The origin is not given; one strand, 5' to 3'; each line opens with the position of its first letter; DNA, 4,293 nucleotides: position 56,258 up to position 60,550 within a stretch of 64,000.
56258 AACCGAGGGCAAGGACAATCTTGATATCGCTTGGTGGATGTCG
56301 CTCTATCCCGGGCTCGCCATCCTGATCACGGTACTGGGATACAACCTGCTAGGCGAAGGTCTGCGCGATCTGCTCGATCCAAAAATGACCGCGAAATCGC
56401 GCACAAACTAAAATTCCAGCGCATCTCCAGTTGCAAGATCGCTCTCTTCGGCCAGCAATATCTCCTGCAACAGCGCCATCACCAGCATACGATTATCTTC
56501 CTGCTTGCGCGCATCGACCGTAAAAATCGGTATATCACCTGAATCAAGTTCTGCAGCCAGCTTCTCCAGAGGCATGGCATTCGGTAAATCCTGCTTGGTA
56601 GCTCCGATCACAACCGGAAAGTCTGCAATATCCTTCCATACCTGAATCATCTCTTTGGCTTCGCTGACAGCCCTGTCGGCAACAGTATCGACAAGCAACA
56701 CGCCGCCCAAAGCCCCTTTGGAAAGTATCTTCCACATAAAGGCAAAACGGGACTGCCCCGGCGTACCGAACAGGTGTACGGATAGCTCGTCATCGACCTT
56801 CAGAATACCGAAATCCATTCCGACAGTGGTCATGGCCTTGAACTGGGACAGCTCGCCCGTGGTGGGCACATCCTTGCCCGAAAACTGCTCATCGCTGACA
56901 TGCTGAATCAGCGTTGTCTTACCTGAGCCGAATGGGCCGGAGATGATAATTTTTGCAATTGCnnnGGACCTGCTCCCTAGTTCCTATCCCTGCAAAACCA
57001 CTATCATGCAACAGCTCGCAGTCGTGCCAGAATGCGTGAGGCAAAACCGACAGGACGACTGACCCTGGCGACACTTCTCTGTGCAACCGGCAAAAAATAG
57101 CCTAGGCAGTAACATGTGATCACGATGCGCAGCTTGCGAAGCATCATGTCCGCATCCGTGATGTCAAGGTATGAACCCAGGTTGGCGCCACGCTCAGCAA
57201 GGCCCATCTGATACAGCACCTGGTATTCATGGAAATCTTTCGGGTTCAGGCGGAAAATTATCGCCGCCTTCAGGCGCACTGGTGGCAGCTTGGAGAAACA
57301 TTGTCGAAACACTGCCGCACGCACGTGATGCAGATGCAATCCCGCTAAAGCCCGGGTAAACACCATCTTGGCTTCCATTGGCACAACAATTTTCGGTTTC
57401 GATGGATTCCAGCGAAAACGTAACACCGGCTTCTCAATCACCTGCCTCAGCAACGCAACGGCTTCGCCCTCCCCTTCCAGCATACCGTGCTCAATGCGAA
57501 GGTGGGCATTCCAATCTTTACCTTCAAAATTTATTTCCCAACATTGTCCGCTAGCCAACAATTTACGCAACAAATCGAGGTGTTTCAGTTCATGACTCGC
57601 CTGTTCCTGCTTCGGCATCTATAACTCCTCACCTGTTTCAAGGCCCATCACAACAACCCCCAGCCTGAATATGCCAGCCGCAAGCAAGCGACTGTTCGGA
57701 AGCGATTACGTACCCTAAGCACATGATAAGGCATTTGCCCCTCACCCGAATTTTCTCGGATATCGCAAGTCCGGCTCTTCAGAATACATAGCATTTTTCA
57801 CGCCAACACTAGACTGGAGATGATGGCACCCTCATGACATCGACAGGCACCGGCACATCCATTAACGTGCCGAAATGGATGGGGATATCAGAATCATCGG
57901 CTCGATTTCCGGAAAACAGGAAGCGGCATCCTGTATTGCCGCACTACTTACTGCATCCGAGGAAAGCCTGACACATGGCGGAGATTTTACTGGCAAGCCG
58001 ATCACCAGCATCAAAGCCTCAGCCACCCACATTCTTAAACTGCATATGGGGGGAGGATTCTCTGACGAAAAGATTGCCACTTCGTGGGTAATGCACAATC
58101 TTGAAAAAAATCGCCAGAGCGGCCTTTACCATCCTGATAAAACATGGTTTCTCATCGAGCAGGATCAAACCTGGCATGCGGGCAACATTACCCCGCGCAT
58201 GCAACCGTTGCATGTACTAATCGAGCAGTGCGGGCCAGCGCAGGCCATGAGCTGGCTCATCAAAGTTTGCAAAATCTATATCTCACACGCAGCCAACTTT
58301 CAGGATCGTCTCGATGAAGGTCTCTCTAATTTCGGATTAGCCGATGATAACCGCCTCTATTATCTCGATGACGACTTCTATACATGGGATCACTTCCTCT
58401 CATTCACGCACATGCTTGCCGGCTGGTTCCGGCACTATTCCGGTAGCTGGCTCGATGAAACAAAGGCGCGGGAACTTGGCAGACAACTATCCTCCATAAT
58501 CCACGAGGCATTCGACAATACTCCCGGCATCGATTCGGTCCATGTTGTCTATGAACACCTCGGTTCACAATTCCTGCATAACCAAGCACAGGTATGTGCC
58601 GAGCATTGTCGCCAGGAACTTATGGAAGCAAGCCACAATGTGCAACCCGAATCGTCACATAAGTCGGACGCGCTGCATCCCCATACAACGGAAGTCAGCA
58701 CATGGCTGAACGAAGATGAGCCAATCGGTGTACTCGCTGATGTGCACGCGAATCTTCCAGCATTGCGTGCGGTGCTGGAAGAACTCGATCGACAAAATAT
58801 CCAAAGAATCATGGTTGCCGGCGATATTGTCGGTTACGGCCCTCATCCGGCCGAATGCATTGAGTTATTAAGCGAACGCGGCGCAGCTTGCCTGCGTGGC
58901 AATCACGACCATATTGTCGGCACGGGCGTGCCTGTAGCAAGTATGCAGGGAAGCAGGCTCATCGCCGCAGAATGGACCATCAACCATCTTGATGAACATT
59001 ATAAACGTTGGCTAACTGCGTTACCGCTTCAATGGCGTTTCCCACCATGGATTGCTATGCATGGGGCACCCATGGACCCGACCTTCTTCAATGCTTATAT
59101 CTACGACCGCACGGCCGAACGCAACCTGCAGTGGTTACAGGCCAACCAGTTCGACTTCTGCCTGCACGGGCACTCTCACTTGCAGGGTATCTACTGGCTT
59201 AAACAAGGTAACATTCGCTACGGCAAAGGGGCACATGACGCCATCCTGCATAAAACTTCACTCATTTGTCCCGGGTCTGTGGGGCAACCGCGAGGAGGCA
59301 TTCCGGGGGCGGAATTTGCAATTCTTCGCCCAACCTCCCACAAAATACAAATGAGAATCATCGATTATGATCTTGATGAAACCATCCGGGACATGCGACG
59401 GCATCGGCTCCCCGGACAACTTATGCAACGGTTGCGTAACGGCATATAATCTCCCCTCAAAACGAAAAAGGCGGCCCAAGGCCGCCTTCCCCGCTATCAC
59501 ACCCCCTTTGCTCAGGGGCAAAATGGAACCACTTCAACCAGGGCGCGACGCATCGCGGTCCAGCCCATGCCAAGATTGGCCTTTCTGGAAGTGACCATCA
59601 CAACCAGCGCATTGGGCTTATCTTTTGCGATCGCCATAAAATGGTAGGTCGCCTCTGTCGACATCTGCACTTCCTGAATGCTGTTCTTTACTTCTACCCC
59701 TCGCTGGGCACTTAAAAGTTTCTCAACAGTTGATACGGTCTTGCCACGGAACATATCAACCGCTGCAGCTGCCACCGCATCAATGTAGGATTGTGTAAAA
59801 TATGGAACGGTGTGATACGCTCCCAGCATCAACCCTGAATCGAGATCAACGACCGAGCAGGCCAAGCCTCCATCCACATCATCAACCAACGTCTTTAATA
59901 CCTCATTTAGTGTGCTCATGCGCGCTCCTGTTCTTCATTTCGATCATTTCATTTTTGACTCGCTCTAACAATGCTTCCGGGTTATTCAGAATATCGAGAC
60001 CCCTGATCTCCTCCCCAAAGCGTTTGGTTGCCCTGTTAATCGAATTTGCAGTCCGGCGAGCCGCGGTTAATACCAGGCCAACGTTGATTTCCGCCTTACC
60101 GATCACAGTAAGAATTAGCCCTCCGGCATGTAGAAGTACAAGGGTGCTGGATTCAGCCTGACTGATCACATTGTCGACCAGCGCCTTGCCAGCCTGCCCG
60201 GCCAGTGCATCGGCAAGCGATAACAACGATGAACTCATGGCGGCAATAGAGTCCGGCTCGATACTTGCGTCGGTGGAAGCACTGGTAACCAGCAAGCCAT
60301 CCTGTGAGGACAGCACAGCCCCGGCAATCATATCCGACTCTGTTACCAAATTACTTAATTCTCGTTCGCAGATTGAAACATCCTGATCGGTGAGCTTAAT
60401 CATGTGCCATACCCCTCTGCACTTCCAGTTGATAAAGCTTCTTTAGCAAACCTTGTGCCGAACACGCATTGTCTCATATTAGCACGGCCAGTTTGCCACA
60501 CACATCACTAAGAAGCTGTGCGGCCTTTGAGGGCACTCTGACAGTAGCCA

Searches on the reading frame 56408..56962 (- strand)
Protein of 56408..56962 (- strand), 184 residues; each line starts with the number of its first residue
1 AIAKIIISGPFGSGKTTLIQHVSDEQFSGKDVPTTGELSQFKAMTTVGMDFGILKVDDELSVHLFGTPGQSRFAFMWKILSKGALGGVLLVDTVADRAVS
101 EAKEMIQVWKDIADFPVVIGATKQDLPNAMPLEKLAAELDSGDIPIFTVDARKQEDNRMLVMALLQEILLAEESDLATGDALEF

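Call 32: search_protein_families(library=pfam, proteins=[window:56408-56962:-], max_evalue=1)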
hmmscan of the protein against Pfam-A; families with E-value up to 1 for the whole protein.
window:56408-56962:- (184 aa): 30 families (the best 25 are shown)
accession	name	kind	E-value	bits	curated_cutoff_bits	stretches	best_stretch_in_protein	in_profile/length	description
PF03029.23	ATP_bind_1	-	8e-14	52.4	27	2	42-128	65-170/240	Conserved hypothetical ATP binding protein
PF00025.27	Arf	-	9.9e-09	35.3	22.3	1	4-143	16-144/174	ADP-ribosylation factor family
PF00071.28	Ras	-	1.1e-08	35.3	21.6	1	4-167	1-159/162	Ras family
PF08477.19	Roc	-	6.1e-07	30.1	27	1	4-123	1-117/119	Ras of Complex, Roc, domain of DAPkinase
PF09439.16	SRPRB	-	0.00032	20.6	25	1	4-140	5-135/178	Signal recognition particle receptor beta subunit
PF02492.25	cobW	-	0.00033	20.7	20.7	1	5-27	3-25/180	CobW/HypB/UreG, nucleotide-binding domain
PF10662.15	PduV-EutP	-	0.0018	18.5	21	1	4-28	3-27/143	Ethanolamine utilisation - propanediol utilisation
PF03266.21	NTPase_1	-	0.0021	18.4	23.9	1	4-59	1-55/168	NTPase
PF13401.12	AAA_22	-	0.0024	18.6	27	1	5-93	8-92/130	AAA domain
PF03193.22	RsgA_GTPase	-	0.0025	18.1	30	0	113-166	52-106/174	RsgA GTPase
PF20720.3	nSTAND3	-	0.0068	16.6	27.2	1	5-44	20-60/155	Novel STAND NTPase 3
PF13238.12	AAA_18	-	0.0086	17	29.4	1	5-27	1-24/128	AAA domain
PF05729.18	NACHT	-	0.012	15.9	26.7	1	5-26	3-24/167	NACHT domain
PF00004.35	AAA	-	0.023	15.6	21.2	1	5-114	1-97/131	ATPase family associated with various cellular activities (AAA)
PF00009.33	GTP_EFTU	-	0.026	14.6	26.5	1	3-138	4-145/188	Elongation factor Tu GTP binding domain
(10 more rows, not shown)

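Call 72: search_protein_families(library=ncbifam, proteins=[window:56408-56962:-], max_evalue=0.1)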
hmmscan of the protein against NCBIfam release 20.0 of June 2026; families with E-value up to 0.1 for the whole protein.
window:56408-56962:- (184 aa): 13 families
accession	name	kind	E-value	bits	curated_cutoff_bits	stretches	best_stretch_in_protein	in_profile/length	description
TIGR00231.1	small_GTP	domain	6.5e-10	39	42.5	1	3-152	4-150/164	GTP-binding protein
NF010248.0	PRK13695.1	equivalog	0.0039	16.9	156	1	3-25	4-26/180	NTPase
NF000355.4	ribo_prot_ABC_F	equivalog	0.0065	15.4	380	1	4-26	341-363/499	ribosomal protection-like ABC-F family protein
NF041000.1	ATPase_ComGA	equivalog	0.02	13.9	300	1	5-24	131-150/267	competence type IV pilus ATPase ComGA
TIGR02528.1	EutP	subfamily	0.024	14.9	138.35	0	4-29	2-27/142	EutP/PduV family microcompartment system protein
TIGR02173.1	cyt_kin_arch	equivalog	0.028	14.4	102.1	1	4-32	2-29/169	(d)CMP kinase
NF008954.1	PRK12296.1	equivalog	0.034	12.6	377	1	102-169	272-340/470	GTPase ObgE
NF010170.0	PRK13651.1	equivalog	0.035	13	432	1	5-23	36-54/308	cobalt transporter ATP-binding subunit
NF000168.2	ABCF_Msr_all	exception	0.037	12.6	680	1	3-41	323-360/487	Msr family ABC-F type ribosomal protection protein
NF047389.1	ATPase_Sll1717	subfamily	0.045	12.9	75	1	4-80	31-93/454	P-loop ATPase, Sll1717 family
TIGR00101.1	ureG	equivalog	0.071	12.9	204.2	0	4-25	3-24/199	urease accessory protein UreG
TIGR03263.1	guanyl_kin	equivalog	0.088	12.4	160.45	0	5-25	4-24/180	guanylate kinase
NF011676.0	PRK15095.1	equivalog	0.096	12.1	125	0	11-57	71-117/156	FKBP-type peptidyl-prolyl cis-trans isomerase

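Call 73: search_solved_structures(query=window:56408-56962:-, max_evalue=0.001)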
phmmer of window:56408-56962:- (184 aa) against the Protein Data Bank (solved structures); distinct sequences matched with E-value up to 0.001: 109 (the best 60 are shown).
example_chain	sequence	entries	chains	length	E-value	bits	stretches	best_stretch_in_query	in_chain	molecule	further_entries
3t12_A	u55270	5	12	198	2.1e-09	40.6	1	4-150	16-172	Gliding protein mglA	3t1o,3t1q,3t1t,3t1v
6hjh_A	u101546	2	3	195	7.5e-08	35.5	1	3-148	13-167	Mutual gliding-motility protein MglA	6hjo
6h17_A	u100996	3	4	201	8.3e-08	35.4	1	3-148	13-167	Mutual gliding-motility protein MglA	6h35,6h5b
5ymx_A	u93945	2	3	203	8.5e-08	35.4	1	3-148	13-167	Mutual gliding-motility protein MglA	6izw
2al7_A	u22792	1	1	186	5.5e-07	32.7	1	11-141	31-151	ADP-ribosylation factor-like 10C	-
2f7s_A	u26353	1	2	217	8.4e-07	32.1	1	3-169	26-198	Ras-related protein Rab-27B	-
8oun_A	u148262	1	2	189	1e-06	31.9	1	41-136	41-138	GTP-binding protein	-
4z8y_A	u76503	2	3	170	2.1e-06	30.9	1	2-161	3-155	Ras-related protein SEC4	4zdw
1zd9_A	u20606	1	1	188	2.6e-06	30.5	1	13-141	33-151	ADP-ribosylation factor-like 10B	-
4ile_A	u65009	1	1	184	2.7e-06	30.5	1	13-141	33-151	ADP-ribosylation factor-like protein 8A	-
2ocy_C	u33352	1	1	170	2.8e-06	30.5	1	2-161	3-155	Ras-related protein SEC4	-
2iey_A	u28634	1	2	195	2.8e-06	30.4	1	3-168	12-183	Ras-related protein Rab-27B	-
2if0_A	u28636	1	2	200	2.9e-06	30.4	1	3-169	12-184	Ras-related protein Rab-27B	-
2eqb_A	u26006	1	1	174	3e-06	30.3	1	2-161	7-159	Ras-related protein SEC4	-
2zet_A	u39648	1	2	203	3.1e-06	30.3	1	3-169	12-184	Ras-related protein Rab-27B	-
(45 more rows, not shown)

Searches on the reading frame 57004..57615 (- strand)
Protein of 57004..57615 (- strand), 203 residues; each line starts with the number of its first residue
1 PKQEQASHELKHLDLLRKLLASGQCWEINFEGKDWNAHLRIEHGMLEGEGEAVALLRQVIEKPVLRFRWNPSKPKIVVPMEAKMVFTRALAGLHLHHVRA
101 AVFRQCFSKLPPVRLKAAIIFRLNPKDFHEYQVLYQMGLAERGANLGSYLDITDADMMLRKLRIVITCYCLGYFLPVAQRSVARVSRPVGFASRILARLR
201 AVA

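Call 32: search_protein_families(library=pfam, proteins=[window:57004-57615:-], max_evalue=1)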
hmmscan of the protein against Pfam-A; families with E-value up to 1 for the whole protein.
window:57004-57615:- (203 aa): 1 family
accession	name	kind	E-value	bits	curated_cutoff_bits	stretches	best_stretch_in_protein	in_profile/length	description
PF24192.1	DUF7417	-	0.14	12.4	27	1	12-58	24-69/75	Domain of unknown function (DUF7417)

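Call 72: search_protein_families(library=ncbifam, proteins=[window:57004-57615:-], max_evalue=0.1)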
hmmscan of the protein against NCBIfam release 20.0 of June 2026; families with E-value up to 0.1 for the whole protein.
window:57004-57615:- (203 aa): 0 families

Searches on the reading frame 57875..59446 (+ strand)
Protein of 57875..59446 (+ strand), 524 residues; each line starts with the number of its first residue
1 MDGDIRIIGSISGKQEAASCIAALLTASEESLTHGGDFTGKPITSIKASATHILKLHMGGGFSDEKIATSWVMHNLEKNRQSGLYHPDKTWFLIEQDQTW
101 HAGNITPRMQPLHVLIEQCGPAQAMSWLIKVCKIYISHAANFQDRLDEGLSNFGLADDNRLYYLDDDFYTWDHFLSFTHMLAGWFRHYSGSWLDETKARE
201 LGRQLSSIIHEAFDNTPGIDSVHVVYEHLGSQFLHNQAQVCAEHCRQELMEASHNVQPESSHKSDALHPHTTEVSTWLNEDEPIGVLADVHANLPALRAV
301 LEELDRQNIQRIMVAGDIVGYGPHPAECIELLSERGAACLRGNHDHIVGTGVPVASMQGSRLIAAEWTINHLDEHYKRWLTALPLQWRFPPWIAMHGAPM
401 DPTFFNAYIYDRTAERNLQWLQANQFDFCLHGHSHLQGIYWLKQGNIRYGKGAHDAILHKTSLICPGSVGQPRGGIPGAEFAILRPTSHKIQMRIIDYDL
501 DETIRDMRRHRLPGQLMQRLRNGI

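Call 32: search_protein_families(library=pfam, proteins=[window:57875-59446:+], max_evalue=1)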
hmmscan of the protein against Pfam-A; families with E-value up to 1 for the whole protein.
window:57875-59446:+ (524 aa): 3 families
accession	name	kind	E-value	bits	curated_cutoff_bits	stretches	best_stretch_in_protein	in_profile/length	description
PF00149.33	Metallophos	-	8.4e-16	59.4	21.5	1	283-435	2-189/191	Calcineurin-like phosphoesterase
PF12850.12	Metallophos_2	-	3.9e-12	46.9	27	1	284-485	3-150/154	Calcineurin-like phosphoesterase superfamily domain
PF01242.24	PTPS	-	0.00012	22.5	22.4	1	248-311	6-70/121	6-pyruvoyl tetrahydropterin synthase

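Call 53: search_solved_structures(query=window:57875-59446:+, max_evalue=0.01, show_alignments=0)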
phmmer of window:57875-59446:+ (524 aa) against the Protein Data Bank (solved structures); distinct sequences matched with E-value up to 0.01: 4.
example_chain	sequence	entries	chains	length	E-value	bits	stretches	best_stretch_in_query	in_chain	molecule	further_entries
3rqz_A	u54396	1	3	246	3.6e-29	104.9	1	285-524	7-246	Metallophosphoesterase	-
1nnw_A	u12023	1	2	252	1e-09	40.7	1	284-357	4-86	hypothetical protein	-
2gju_A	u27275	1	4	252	1.4e-08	36.9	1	284-355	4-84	252aa long hypothetical protein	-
1su1_A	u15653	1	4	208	0.0035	19.1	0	286-326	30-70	Hypothetical protein yfcE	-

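Call 72: search_protein_families(library=ncbifam, proteins=[window:57875-59446:+], max_evalue=0.1)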
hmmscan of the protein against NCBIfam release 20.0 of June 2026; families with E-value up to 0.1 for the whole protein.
window:57875-59446:+ (524 aa): 5 families
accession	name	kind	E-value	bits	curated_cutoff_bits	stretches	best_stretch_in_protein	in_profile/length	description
TIGR00040.1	yfcE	subfamily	7.5e-07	29.4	56.25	1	284-440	3-121/158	YfcE family phosphodiesterase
NF006988.0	PRK09453.1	equivalog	1.8e-06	27.9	117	1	284-324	3-43/183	phosphodiesterase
NF008516.0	PRK11439.1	equivalog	3.2e-06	27.3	326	1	284-389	19-125/218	protein-serine/threonine phosphatase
NF001204.0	PRK00166.1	equivalog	0.0022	17.4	176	1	287-348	6-71/276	symmetrical bis(5'-nucleosyl)-tetraphosphatase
NF053862.1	DS9_1_antiphage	equivalog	0.0034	16.3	420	1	414-470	420-474/486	anti-phage phosphoesterase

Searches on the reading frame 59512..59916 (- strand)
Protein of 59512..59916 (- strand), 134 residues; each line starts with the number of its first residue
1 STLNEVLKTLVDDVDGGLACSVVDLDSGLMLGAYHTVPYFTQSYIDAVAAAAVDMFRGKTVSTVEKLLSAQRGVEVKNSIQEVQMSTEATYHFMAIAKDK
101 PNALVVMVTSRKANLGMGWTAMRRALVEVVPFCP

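Call 32: search_protein_families(library=pfam, proteins=[window:59512-59916:-], max_evalue=1)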
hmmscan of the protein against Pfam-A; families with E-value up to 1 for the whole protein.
window:59512-59916:- (134 aa): 1 family
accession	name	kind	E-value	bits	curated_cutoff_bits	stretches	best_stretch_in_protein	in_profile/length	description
PF03331.19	LpxC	-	0.048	13.6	27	1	43-84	52-90/268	UDP-3-O-acyl N-acetylglycosamine deacetylase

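Call 54: search_solved_structures(query=window:59512-59916:-, max_evalue=10, show_alignments=0)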
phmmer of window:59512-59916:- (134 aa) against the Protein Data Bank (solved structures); distinct sequences matched with E-value up to 10: 2.
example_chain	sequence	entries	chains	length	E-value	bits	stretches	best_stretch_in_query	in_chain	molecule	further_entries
2c4i_A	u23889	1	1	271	0.17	15.7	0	23-55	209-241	AVIDIN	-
7ct3_A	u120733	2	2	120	1.2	13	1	7-31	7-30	Mutual gliding motility protein C (MglC) | Mutual gliding motility protein C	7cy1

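Call 57: find_homologous_proteins(query=window:59512-59916:-, max_evalue=0.001)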
Query window:59512-59916:- (134 aa): 731 proteins with E <= 0.001 among 762 candidates; the best 120 are listed.
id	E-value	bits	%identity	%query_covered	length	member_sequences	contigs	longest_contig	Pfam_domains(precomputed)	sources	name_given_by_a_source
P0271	3.3e-80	284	100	100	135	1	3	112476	-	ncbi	-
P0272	1.1e-73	263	91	100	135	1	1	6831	-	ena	-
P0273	8.4e-69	247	84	100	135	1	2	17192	-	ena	-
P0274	5.3e-67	242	83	100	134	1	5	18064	-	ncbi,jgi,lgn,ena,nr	ncbi:MAG: hypothetical protein CO186_06100 [Zetaproteobacteria bacterium CG_4_9_14_3_um_filter_49_83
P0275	3.8e-66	239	82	100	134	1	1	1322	-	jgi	-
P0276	2.7e-63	230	78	99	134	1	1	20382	-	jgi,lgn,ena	-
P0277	1.3e-62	227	76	99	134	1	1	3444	-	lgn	-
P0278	1.6e-62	227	78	100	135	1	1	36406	-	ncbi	ncbi:MAG: hypothetical protein ABUK11_01475 [Mariprofundaceae bacterium]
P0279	1.8e-62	227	77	99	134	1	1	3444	-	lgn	-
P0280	2.2e-62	227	76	100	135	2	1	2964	-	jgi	-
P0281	5.4e-62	225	74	99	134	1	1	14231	-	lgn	-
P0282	8.5e-62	225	78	100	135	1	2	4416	-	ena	-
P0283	1.1e-61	224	76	99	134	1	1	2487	-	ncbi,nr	ncbi:MAG TPA: hypothetical protein VNI58_05505 [Mariprofundaceae bacterium]|nr:hypothetical protein 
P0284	1.6e-61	224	77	100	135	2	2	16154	-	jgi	-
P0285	3.2e-61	223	77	99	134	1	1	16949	-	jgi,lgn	-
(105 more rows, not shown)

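Call 72: search_protein_families(library=ncbifam, proteins=[window:59512-59916:-], max_evalue=0.1)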
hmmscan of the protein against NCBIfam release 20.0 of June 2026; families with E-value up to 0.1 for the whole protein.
window:59512-59916:- (134 aa): 0 families

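Call 82: predict_structure(alignment_id=A3)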
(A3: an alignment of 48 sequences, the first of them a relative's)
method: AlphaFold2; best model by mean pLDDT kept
length: 135 residues; sequences in the alignment: 48
mean_pLDDT: 90.7   pTM: 0.83
mean pLDDT of the five models: 90.7, 90.3, 89.8, 89.4, 89.0
residues with pLDDT >= 90: 100; 70-90: 31; 50-70: 4; < 50: 0
segments of 3 or more residues with pLDDT < 50: none
pLDDT, mean of each block of 10 residues (from residue 1): 89 94 93 85 85 87 89 90 92 93 93 94 95 89
secondary structure, 60 per line:
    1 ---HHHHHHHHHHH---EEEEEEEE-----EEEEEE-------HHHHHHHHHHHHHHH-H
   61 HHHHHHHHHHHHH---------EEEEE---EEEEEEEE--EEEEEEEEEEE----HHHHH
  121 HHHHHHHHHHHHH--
elements in order: H4-14 E18-25 E31-36 H44-58 H60-73 E83-87 E91-98 E101-111 H116-133

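Call 84: fold_search(model_id=the predicted structure, library=pdb)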
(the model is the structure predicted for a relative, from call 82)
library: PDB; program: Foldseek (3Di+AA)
matches with E <= 10: 1295; with E <= 0.001: 87
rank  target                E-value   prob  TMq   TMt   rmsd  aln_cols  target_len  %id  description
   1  3kye_A                2.4e-08  1.00  0.69  0.77   3.6       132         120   17  Crystal Structure of Roadblock/LC7 Domain from Streptomyces avermitilis (released 2009-12-22)
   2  3kye_B                5.8e-08  1.00  0.69  0.75   3.5       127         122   16  Crystal Structure of Roadblock/LC7 Domain from Streptomyces avermitilis (released 2009-12-22)
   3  7ct3                  1.1e-07  1.00  0.60  0.67   4.7       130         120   19  Crystal Structure of MglC from Myxococcus xanthus (released 2021-01-27)
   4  3kye_C                1.6e-07  1.00  0.71  0.79   3.4       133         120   19  Crystal Structure of Roadblock/LC7 Domain from Streptomyces avermitilis (released 2009-12-22)
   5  3t12_B                4.7e-07  1.00  0.64  0.66   3.4       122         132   19  MglA in complex with MglB in transition state (released 2011-08-31)
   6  3t1r_D                5.0e-07  1.00  0.65  0.66   3.3       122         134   20  MglB with tetrameric arrangement (released 2011-08-31)
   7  3t1s                  5.3e-07  1.00  0.67  0.68   3.2       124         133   19  MglB Homodimer (released 2011-08-31)
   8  3t1r_B                5.3e-07  1.00  0.65  0.66   3.2       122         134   20  MglB with tetrameric arrangement (released 2011-08-31)
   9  1j3w_C                6.3e-07  1.00  0.67  0.68   3.2       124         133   19  Structure of Gliding protein-mglB from Thermus Thermophilus HB8 (released 2004-04-13)
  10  3t12_C                8.5e-07  1.00  0.74  0.75   2.6       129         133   19  MglA in complex with MglB in transition state (released 2011-08-31)
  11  3t1r_C                9.6e-07  1.00  0.66  0.65   3.2       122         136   20  MglB with tetrameric arrangement (released 2011-08-31)
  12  6izw_C                1.5e-06  1.00  0.68  0.73   3.3       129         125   13  Myxococcus xanthus MglA bound to GTP-gamma-S and MglB (released 2019-10-16)
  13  7f8m_B                1.5e-06  1.00  0.67  0.74   3.3       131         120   21  Roadblock from Thorarchaeota SMTZ1-45 (released 2022-07-13)
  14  1j3w_A                1.7e-06  1.00  0.67  0.68   3.1       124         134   19  Structure of Gliding protein-mglB from Thermus Thermophilus HB8 (released 2004-04-13)
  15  1j3w_B                2.0e-06  1.00  0.66  0.66   3.2       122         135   20  Structure of Gliding protein-mglB from Thermus Thermophilus HB8 (released 2004-04-13)
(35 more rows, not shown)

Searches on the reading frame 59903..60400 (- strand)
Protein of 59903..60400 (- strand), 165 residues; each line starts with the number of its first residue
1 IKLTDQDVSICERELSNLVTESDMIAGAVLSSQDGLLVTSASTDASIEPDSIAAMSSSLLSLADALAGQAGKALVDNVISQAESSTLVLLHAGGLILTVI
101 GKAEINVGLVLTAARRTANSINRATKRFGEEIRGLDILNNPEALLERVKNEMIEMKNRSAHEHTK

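Call 32: search_protein_families(library=pfam, proteins=[window:59903-60400:-], max_evalue=1)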
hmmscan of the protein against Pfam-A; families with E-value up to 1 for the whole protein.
window:59903-60400:- (165 aa): 2 families
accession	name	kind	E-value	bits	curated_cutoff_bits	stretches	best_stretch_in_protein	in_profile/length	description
PF03259.23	Robl_LC7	-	3.2e-07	30.4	23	1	14-100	4-90/91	Roadblock/LC7 domain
PF08923.16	MAPKK1_Int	-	5.8e-07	29.8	25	1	12-123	4-114/119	Mitogen-activated protein kinase kinase 1 interacting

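Call 72: search_protein_families(library=ncbifam, proteins=[window:59903-60400:-], max_evalue=0.1)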
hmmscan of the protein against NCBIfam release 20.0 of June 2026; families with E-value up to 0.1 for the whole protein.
window:59903-60400:- (165 aa): 3 families
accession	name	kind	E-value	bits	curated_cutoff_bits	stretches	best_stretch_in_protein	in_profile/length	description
NF052242.1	GTPaseActivMglBThm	equivalog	0.0014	18.7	200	1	50-128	57-136/161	GTPase-activating protein MglB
NF041471.1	phage_reg_YmfL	equivalog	0.025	14.3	90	1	19-91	54-125/143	YmfL family putative regulatory protein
TIGR03096.1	nitroso_cyanin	equivalog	0.053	13.3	142.85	0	87-151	7-70/135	nitrosocyanin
